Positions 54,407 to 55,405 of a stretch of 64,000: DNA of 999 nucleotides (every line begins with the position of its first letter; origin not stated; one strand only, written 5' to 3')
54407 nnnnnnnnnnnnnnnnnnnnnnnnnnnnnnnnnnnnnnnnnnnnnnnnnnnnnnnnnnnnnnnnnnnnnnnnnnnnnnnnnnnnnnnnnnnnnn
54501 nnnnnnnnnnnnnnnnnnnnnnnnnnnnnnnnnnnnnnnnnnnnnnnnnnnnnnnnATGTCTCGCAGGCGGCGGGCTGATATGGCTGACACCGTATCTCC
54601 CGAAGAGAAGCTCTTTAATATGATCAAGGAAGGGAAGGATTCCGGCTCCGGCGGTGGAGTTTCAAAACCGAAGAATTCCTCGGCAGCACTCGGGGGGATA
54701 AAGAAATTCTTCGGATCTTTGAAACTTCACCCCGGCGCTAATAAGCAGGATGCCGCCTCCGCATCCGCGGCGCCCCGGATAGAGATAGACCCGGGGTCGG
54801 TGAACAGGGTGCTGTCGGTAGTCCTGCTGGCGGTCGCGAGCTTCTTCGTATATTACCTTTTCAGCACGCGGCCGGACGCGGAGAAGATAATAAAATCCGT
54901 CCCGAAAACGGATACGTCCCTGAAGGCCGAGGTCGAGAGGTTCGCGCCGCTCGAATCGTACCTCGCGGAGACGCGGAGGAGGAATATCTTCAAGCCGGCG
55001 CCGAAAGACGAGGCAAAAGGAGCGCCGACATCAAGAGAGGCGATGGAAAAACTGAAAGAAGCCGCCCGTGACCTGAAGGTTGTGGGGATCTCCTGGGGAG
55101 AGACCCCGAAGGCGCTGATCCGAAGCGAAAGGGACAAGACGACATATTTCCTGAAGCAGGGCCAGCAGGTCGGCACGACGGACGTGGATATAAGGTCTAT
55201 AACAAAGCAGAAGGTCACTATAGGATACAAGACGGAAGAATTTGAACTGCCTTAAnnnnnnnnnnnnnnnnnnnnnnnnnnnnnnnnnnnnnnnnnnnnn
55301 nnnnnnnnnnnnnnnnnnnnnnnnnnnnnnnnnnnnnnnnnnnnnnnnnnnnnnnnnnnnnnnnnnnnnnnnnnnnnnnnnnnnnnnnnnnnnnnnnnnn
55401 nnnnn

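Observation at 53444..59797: Minimal secretin module with ExeA-like ATPase, PilP/GspC-like protein, TPR protein and its own two-component system, but no pilus/T2SS motor genes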

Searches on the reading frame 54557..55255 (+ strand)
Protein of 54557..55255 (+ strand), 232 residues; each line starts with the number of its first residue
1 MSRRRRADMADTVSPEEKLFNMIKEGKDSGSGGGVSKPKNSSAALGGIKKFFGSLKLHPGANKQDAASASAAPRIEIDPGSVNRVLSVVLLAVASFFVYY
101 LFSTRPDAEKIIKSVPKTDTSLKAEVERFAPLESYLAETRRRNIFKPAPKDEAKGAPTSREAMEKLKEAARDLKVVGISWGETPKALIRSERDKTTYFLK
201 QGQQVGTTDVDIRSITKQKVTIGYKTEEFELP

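Call 4: search_protein_families(library=pfam, proteins=[window:54557-55255:+], max_evalue=0.01)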
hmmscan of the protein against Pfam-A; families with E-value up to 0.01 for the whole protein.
window:54557-55255:+ (232 aa): 0 families

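Call 5: search_protein_families(library=ncbifam, proteins=[window:54557-55255:+], max_evalue=0.01)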
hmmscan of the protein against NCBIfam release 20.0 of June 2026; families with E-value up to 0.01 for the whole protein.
window:54557-55255:+ (232 aa): 0 families

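Call 14: find_homologous_proteins(query=window:54557-55255:+)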
Query window:54557-55255:+ (232 aa): 114 proteins with E <= 0.001 among 1086 candidates.
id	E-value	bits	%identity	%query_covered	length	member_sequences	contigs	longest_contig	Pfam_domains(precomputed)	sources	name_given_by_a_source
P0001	3.4e-130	450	92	97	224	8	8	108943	-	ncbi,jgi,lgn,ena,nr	ncbi:MAG TPA: hypothetical protein PLA52_03850 [Candidatus Omnitrophota bacterium]|nr:hypothetical p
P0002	5.6e-130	449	93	97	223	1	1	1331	-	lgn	-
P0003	1.5e-129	448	92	97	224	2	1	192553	-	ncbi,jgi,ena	ncbi:MAG: hypothetical protein WC481_01585 [Candidatus Omnitrophota bacterium]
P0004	5.6e-129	446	92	97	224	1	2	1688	-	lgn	-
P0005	1.8e-98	346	75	97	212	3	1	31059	-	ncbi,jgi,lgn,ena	ncbi:MAG: hypothetical protein WCY23_01970 [Candidatus Omnitrophota bacterium]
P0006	1.6e-94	333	71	97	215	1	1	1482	-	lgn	-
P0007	1.6e-91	324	71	97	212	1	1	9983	-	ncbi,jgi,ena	ncbi:MAG: hypothetical protein WC491_06625 [Candidatus Omnitrophota bacterium]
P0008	8.8e-88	311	70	97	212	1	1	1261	-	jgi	jgi:hypothetical protein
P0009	2.4e-68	248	57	96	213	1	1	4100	-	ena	-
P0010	3.4e-67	244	54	96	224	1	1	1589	-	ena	-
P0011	6.8e-67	243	57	96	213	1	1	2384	-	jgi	jgi:Tfp pilus assembly protein PilP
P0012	1.2e-35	141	67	51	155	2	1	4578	-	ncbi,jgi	ncbi:MAG: hypothetical protein WC369_07655 [Dehalococcoidales bacterium]|jgi:hypothetical protein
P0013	1.4e-22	98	31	94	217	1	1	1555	-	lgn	-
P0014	3.1e-20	91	30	94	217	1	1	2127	-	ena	-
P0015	5.8e-20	90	29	94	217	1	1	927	-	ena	-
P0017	3.1e-19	87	33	96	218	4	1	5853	PF11356.15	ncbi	-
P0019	4.7e-17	80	32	94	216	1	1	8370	PF11356.15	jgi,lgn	-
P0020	9.7e-17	79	33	66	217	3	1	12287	PF11356.15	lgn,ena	-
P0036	5.7e-14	70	31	94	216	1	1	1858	PF11356.15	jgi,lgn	-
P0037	7.6e-14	70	26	94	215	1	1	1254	PF11356.15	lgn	-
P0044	1.4e-13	69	33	65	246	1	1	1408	PF11356.15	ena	-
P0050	3.5e-13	68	32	94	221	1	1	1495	PF11356.15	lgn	-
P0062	1.6e-11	62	33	88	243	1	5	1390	PF11356.15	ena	-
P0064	2.3e-11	62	28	94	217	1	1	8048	PF11356.15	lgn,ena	-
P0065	3.1e-11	61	40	47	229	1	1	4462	PF11356.15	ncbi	-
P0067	5.7e-11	60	26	90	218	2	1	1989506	-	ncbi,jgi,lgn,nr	ncbi:hypothetical protein M0R36_06160 [bacterium]|jgi:type II secretory pathway component PulC|nr:hy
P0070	1.1e-10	59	29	65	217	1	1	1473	PF11356.15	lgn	-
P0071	1.2e-10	59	30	65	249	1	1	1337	PF11356.15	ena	-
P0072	1.2e-10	59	25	94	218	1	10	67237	PF11356.15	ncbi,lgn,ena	-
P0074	1.6e-10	59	29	65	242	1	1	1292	PF11356.15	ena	-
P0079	6.1e-10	57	31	75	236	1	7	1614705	PF11356.15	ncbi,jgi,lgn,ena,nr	ncbi:MAG TPA: type II secretion system protein N [Candidatus Omnitrophota bacterium]|nr:type II secr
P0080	7.0e-10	57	28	94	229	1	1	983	PF11356.15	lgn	-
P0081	7.3e-10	57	29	91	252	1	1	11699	PF11356.15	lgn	-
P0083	8.3e-10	57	26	94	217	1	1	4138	PF11356.15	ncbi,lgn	-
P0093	2.3e-8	52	28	94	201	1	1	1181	PF11356.15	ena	-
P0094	5.5e-8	51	31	63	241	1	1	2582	PF11356.15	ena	-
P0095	8.2e-8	50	28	91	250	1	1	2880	PF11356.15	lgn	-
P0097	1.3e-7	49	28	94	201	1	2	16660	PF11356.15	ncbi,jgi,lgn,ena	-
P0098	1.3e-7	49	28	94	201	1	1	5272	PF11356.15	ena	-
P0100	2.4e-7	49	31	43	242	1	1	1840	PF11356.15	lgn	-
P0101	2.8e-7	48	33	48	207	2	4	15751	PF11356.15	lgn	-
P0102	3.3e-7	48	26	94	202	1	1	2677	PF11356.15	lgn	-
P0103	6.3e-7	47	36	43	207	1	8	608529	PF11356.15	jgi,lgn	-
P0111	7.2e-6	44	44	25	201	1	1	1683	PF11356.15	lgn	-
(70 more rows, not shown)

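Call 15: find_encoding_contigs(protein=P0001, flank=10000, max_places=3)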
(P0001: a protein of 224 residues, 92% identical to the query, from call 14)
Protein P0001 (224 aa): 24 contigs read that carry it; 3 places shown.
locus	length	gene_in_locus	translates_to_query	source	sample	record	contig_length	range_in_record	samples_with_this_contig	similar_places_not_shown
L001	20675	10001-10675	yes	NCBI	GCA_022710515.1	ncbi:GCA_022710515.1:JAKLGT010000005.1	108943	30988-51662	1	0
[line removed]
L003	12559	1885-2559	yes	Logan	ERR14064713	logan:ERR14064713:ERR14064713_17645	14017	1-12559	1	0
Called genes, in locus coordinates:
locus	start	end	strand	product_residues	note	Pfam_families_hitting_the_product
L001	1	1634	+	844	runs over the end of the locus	PF00933:Glyco_hydro_3, PF01915:Glyco_hydro_3_C, PF07691:PA14, PF14310:Fn3-like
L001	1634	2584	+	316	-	PF00149:Metallophos, PF12850:Metallophos_2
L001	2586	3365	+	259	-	-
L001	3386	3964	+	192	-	PF00210:Ferritin (weak), PF02915:Rubrerythrin, PF21349:RUBY_RBDX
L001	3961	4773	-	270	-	PF13557:Phenol_MetA_deg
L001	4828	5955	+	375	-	PF04055:Radical_SAM, PF06969:HemN_C (faint)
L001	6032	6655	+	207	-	PF02632:BioY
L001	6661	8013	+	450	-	PF00860:Xan_ur_permease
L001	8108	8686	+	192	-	PF01797:Y1_Tnp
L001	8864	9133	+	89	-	PF13411:MerR_1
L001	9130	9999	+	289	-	PF13191:AAA_16 (weak), PF13401:AAA_22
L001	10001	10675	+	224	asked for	-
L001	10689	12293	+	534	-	PF07660:STN (weak), PF03958:Secretin_N, PF00263:Secretin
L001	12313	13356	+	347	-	PF13414:TPR_11 (faint), PF07719:TPR_2 (faint), PF13181:TPR_8 (faint), PF13424:TPR_12 (faint), PF13431:TPR_17 (faint), PF00515:TPR_1 (faint)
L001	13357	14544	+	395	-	PF00512:HisKA, PF02518:HATPase_c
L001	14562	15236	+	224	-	PF00072:Response_reg, PF00486:Trans_reg_C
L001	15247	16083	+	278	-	PF13145:Rotamase_2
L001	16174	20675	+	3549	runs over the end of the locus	PF13385:Laminin_G_3, PF02973:Sialidase (faint), PF13385:Laminin_G_3, PF10342:Kre9_KNH (faint)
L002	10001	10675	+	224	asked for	-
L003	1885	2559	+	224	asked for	-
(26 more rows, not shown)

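Call 16: find_encoding_contigs(protein=P0067, flank=10000, max_places=2)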
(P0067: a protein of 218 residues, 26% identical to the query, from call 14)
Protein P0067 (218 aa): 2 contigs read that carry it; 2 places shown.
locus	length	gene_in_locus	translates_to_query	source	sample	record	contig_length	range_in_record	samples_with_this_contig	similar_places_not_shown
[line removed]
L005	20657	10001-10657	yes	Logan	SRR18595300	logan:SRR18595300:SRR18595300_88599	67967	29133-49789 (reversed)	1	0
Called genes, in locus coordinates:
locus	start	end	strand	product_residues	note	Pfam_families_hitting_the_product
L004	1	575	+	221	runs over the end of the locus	PF01791:DeoC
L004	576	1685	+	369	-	PF01571:GCV_T, PF08669:GCV_T_C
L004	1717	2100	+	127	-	PF01597:GCV_H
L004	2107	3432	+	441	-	PF02347:GDC-P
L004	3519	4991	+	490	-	PF02347:GDC-P, PF00266:Aminotran_5, PF21478:GcvP2_C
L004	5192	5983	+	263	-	PF21948:LplA-B_cat, PF03099:BPL_LplA_LipB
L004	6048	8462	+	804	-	PF13414:TPR_11 (weak), PF14559:TPR_19 (weak), PF00515:TPR_1 (weak), PF07719:TPR_2 (weak), PF13414:TPR_11 (weak), PF00515:TPR_1, PF13414:TPR_11, PF00515:TPR_1, +27 more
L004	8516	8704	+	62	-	-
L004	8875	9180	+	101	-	PF13411:MerR_1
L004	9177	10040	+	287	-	PF20703:nSTAND1 (weak), PF13191:AAA_16 (weak), PF01637:ATPase_2 (weak), PF13173:AAA_14 (faint), PF13401:AAA_22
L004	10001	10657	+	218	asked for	-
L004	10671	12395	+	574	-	PF03958:Secretin_N, PF00263:Secretin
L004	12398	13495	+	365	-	PF21033:RMD1-3 (faint), PF13181:TPR_8 (faint), PF00515:TPR_1 (weak), PF07719:TPR_2, PF13432:TPR_16 (weak), PF13414:TPR_11, PF14559:TPR_19 (weak), PF13431:TPR_17 (weak), +2 more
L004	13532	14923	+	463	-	PF07730:HisKA_3 (weak), PF02518:HATPase_c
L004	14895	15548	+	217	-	PF00072:Response_reg, PF00196:GerE, PF08281:Sigma70_r4_2 (faint), PF13384:HTH_23 (weak)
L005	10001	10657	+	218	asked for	-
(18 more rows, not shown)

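Call 18: find_encoding_contigs(protein=P0079, flank=10000, max_places=2)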
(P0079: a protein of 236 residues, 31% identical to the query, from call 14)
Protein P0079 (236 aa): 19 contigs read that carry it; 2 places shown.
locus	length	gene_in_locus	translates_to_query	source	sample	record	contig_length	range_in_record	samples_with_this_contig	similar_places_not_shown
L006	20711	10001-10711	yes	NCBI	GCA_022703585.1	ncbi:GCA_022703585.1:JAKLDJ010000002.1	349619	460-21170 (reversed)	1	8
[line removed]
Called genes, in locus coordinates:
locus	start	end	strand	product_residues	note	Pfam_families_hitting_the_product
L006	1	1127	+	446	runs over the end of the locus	PF02347:GDC-P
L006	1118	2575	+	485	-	PF02347:GDC-P, PF00266:Aminotran_5, PF21478:GcvP2_C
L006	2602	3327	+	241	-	PF21948:LplA-B_cat, PF03099:BPL_LplA_LipB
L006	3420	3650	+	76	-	PF07460:NUMOD3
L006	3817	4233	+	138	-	PF00036:EF-hand_1 (faint), PF13405:EF-hand_6 (faint)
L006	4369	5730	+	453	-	PF00595:PDZ (weak), PF03572:Peptidase_S41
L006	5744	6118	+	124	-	PF00213:OSCP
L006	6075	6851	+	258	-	PF00535:Glycos_transf_2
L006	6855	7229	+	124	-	PF10066:DUF2304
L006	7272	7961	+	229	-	PF02353:CMAS (weak), PF13489:Methyltransf_23, PF01728:FtsJ (weak), PF13847:Methyltransf_31, PF08241:Methyltransf_11, PF08242:Methyltransf_12, PF13649:Methyltransf_25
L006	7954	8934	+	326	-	PF00535:Glycos_transf_2, PF10111:Glyco_tranf_2_2, PF13641:Glyco_tranf_2_3, PF13632:Glyco_trans_2_3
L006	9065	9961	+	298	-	PF01637:ATPase_2, PF13191:AAA_16, PF13245:AAA_19 (weak), PF13401:AAA_22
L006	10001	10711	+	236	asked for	PF11356:T2SSC (weak)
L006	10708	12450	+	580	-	PF07660:STN (weak), PF03958:Secretin_N, PF00263:Secretin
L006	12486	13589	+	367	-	PF05667:CCDC22_CC (weak), PF07719:TPR_2 (faint), PF00515:TPR_1 (faint), PF13414:TPR_11 (weak)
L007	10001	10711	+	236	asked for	PF11356:T2SSC (weak)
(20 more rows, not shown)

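Call 27: find_related_loci(query=A1, collection=genome_contigs, flank=10000)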
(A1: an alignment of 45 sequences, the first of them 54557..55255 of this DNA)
Query A1 (232 aa) in genome_contigs; peptide patterns used: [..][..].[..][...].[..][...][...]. (x = any residue, [..] = any of these).
282 stretches matched a pattern; 125 encode a relative of the query (tblastn E <= 1e-3); the best 80 are kept; 80 distinct loci.
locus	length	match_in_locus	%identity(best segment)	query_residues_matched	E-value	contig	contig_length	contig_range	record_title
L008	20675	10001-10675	92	8-232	5e-135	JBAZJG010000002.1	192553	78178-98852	MAG: Candidatus Omnitrophota bacterium isolate SO_2017_LW4_113 scaffold_226_c1_LW137-91_2017, whole genome shotgun seque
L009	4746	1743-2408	34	4-224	2e-33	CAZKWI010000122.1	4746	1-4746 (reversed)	MAG TPA_asm: uncultured Planctomycetia bacterium isolate SRP077602_co2_302 genome assembly, contig: NODE_26741_length_47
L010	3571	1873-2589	33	9-231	2e-28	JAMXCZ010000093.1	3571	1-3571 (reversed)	MAG: Candidatus Omnitrophota bacterium isolate MohnsGC05_bin046 NODE_102_length_3571_cov_6.971380, whole genome shotgun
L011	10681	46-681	31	13-231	5e-26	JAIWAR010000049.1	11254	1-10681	MAG: Methanosarcinales archaeon isolate SFP3_US_05_3 NODE_2056_length_11254_cov_4.925234, whole genome shotgun sequence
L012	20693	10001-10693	30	14-231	1e-21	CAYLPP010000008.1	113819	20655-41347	MAG TPA_asm: uncultured bacterium isolate SRP342105_co1_308 genome assembly, contig: NODE_197_length_113819_cov_9.592279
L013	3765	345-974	29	14-231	2e-21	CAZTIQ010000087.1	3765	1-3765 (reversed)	MAG TPA_asm: uncultured Planctomycetia bacterium isolate binchicken_co243_251 genome assembly, contig: NODE_25543_length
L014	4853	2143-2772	32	14-231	4e-21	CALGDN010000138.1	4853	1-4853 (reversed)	MAG TPA_asm: uncultured bacterium isolate DRR093004_bin.110_CONCOCT_v1.1_MAG genome assembly, contig: ERZ1742238.9225, w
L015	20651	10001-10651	27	13-231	6e-21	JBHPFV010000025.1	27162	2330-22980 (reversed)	Candidatus Omnitrophota bacterium isolate SAG AM-311-K22 NODE_25_length_27162_cov_30.226731, whole genome shotgun sequen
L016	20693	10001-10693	29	9-231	2e-19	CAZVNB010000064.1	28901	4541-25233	MAG TPA_asm: uncultured Planctomycetia bacterium isolate binchicken_co203_540 genome assembly, contig: k141_531413, whol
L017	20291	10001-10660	28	2-231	7e-19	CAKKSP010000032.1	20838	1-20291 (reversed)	Omnitrophica bacterium GWA2_41_15 isolate Hainich-Omni-XIII genome assembly, contig: Omni_Hai_XIII_Hain_H41_02um_R1_2077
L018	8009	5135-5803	29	13-231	9e-19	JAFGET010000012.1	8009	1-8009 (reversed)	MAG: Candidatus Omnitrophota bacterium isolate Zod_Metabat.1253 k87_761003, whole genome shotgun sequence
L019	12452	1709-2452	29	3-231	4e-18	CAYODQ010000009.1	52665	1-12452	MAG TPA_asm: uncultured Planctomycetia bacterium isolate SRP150892_co2_25 genome assembly, contig: NODE_672_length_52665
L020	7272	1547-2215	28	14-231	4e-18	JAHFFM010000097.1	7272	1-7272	MAG: Candidatus Omnitrophota bacterium isolate nzgw292 NODE_19056_length_7273_cov_4.187780, whole genome shotgun sequenc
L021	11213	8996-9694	30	14-231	7e-18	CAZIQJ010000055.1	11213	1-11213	MAG TPA_asm: uncultured bacterium isolate SRP342105_co2_29 genome assembly, contig: NODE_6233_length_11213_cov_5.105037,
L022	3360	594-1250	33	4-231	3e-17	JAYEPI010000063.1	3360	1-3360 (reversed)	MAG: Candidatus Omnitrophota bacterium isolate MAG005 MAG005_63, whole genome shotgun sequence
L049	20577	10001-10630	27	4-231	5e-14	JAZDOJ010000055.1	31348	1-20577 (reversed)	MAG: Candidatus Omnitrophota bacterium isolate MEGAHIT-group-0.767 k141_9076748, whole genome shotgun sequence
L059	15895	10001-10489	28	63-231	5e-13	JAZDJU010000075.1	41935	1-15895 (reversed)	MAG: Candidatus Omnitrophota bacterium isolate MEGAHIT-group-0.500 k141_11185327, whole genome shotgun sequence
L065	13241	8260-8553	34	134-231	2e-12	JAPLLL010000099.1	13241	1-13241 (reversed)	MAG: Candidatus Omnitrophota bacterium isolate LacPavin_0419_WC90_MAG_48_6 LacPavin_0419_WC90_scaffold_137713, whole gen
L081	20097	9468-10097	29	9-231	1e-11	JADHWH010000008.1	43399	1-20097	MAG: Candidatus Omnitrophota bacterium isolate BS750m-G22 BS-750m-C749, whole genome shotgun sequence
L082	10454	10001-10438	30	84-231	1e-11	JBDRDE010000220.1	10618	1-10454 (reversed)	MAG: Candidatus Omnitrophota bacterium isolate MEGAHIT-group-1.234 k141_9540674, whole genome shotgun sequence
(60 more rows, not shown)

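Call 33: predict_structure(alignment_id=A1)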
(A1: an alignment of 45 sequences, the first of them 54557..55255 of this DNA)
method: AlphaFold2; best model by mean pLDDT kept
length: 232 residues; sequences in the alignment: 45
mean_pLDDT: 68.6   pTM: 0.34
mean pLDDT of the five models: 68.6, 68.0, 67.8, 66.6, 65.3
residues with pLDDT >= 90: 52; 70-90: 55; 50-70: 69; < 50: 56
segments of 3 or more residues with pLDDT < 50: 1-4, 9-11, 28-44, 59-67, 69-71, 118-126, 152-157
pLDDT, mean of each block of 10 residues (from residue 1): 46 65 57 40 49 51 48 63 88 91 65 51 51 67 57 52 85 91 92 92 90 92 90 85
secondary structure, 60 per line:
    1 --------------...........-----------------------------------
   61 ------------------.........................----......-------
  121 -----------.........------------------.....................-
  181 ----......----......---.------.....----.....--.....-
elements in order: H15-25 H79-103 H108-113 H132-140 H159-172 E173-179 E185-190 E195-200 E211-215 E220-224 E227-231

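Call 37: fold_search(model_id=the predicted structure, library=pdb)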
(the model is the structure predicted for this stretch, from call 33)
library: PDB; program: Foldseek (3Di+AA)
matches with E <= 10: 288; with E <= 0.001: 0
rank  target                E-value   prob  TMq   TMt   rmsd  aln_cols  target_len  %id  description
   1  3oss_C                2.5e-03  1.00  0.24  0.81   1.3        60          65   22  The crystal structure of enterotoxigenic Escherichia coli GspC-GspD complex from the type II secretion system (released 2011-08-03)
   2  2ivw_MODEL_1_A        7.1e-03  1.00  0.23  0.44  10.4        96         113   20  The solution structure of a domain from the Neisseria meningitidis PilP pilot protein. (released 2007-02-13)
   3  3jc8_Pa               8.6e-02  0.96  0.24  0.35  14.2       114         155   16  Architectural model of the type IVa pilus machine in a piliated state (released 2016-03-16)
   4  2y4y_B                1.3e-01  0.99  0.22  0.60   3.0        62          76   16  Structure of a domain from the type IV pilus biogenesis lipoprotein PilP, from Pseudomonas aeruginosa (released 2012-01-18)
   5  2y4y_C                1.8e-01  0.99  0.23  0.63   2.5        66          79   15  Structure of a domain from the type IV pilus biogenesis lipoprotein PilP, from Pseudomonas aeruginosa (released 2012-01-18)
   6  6hcg_e                2.3e-01  0.98  0.22  0.69   2.1        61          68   18  Klebsiella pneumoniae type II secretion system outer membrane complex. PulD, PulS and PulC HR domain. (released 2019-11-27)
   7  2lnv_MODEL_1_A        6.8e-01  0.87  0.20  0.42   2.3        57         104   21  Solution structure of GspC-HR of typeII secretion system (released 2012-01-25)
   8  2y4y_D                7.7e-01  0.91  0.23  0.60   3.1        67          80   15  Structure of a domain from the type IV pilus biogenesis lipoprotein PilP, from Pseudomonas aeruginosa (released 2012-01-18)
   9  9eff_A                8.6e-01  0.04  0.10  0.17  11.9        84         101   14  Crystal Structure of a nucleoid-associated protein (UBP) bound to DNA from Sulfolobus islandicus. (released 2025-06-11)
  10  9eff_B                8.6e-01  0.04  0.11  0.18  11.8        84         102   14  Crystal Structure of a nucleoid-associated protein (UBP) bound to DNA from Sulfolobus islandicus. (released 2025-06-11)
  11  2e3x_C                1.0e+00  0.23  0.11  0.20   9.1        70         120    8  Crystal structure of Russell's viper venom metalloproteinase (released 2007-12-11)
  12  2y4x_A                1.1e+00  0.77  0.21  0.53   3.9        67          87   15  Structure of a domain from the type IV pilus biogenesis lipoprotein PilP, from Pseudomonas aeruginosa PA01 (released 2012-01-18)
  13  8fhj_A                1.1e+00  0.66  0.12  0.05   1.3        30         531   13  Crystal structure of a FAD monooxygenease from Methylocystis sp. Strain SB2 (released 2023-05-03)
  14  9dm1_A                1.2e+00  0.66  0.12  0.06   1.8        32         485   12  Mycobacterial supercomplex malate:quinone oxidoreductase assembly (released 2024-10-23)
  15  7bf8_BBB              1.2e+00  0.13  0.16  0.23   8.0        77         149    8  Mutant I56F of recombinant bovine beta-lactoglobulin in complex with tetracaine (released 2021-01-13)
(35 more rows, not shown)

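Call 39: find_homologous_proteins(query=A2, max_evalue=1e-50)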
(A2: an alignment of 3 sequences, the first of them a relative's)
Query A2 (3 sequences) (572 aa, profile of the alignment): 8000 proteins with E <= 1e-50 among 8000 candidates; the best 120 are listed.
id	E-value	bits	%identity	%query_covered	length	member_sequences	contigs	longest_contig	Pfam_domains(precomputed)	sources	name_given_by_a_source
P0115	0.0e+0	1180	61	98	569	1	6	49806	PF05157.21,PF00437.27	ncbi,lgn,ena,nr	ncbi:MAG: type II secretion system ATPase GspE [Candidatus Omnitrophica bacterium]|nr:type II secret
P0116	0.0e+0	1171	58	99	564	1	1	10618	PF05157.21,PF00437.27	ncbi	ncbi:MAG: ATPase, T2SS/T4P/T4SS family [Candidatus Omnitrophota bacterium]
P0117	0.0e+0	1131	100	100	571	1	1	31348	PF05157.21,PF00437.27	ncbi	ncbi:MAG: ATPase, T2SS/T4P/T4SS family [Candidatus Omnitrophota bacterium]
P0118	0.0e+0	1130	61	98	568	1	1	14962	PF05157.21,PF00437.27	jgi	-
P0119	0.0e+0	1125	59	99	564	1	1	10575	PF05157.21,PF00437.27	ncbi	-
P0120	0.0e+0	1105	58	99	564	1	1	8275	PF05157.21,PF00437.27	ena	-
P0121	0.0e+0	1104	95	100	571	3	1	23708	PF05157.21,PF00437.27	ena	-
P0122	0.0e+0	1096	60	98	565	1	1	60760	PF05157.21,PF00437.27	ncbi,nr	ncbi:ATPase, T2SS/T4P/T4SS family [Omnitrophica bacterium]|nr:ATPase, T2SS/T4P/T4SS family [Candidat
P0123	0.0e+0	1091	59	98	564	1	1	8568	PF05157.21,PF00437.27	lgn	-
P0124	0.0e+0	1089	95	98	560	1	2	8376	PF05157.21,PF00437.27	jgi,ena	-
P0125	0.0e+0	1083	60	99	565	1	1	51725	PF05157.21,PF00437.27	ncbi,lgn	-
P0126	0.0e+0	1083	58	98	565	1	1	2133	PF05157.21,PF00437.27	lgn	-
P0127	0.0e+0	1083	89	100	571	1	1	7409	PF05157.21,PF00437.27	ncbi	ncbi:MAG: ATPase, T2SS/T4P/T4SS family [Candidatus Omnitrophota bacterium]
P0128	0.0e+0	1078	59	98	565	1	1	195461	PF05157.21,PF00437.27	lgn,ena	-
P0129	0.0e+0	1078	94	98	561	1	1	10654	PF05157.21,PF00437.27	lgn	-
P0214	3.2e-290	982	71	99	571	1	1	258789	PF05157.21,PF00437.27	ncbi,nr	ncbi:MAG: Flp pilus assembly complex ATPase component TadA [Candidatus Omnitrophica bacterium]|nr:Fl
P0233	1.8e-289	979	73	100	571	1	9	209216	PF05157.21,PF00437.27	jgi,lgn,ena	jgi:type II secretion system protein E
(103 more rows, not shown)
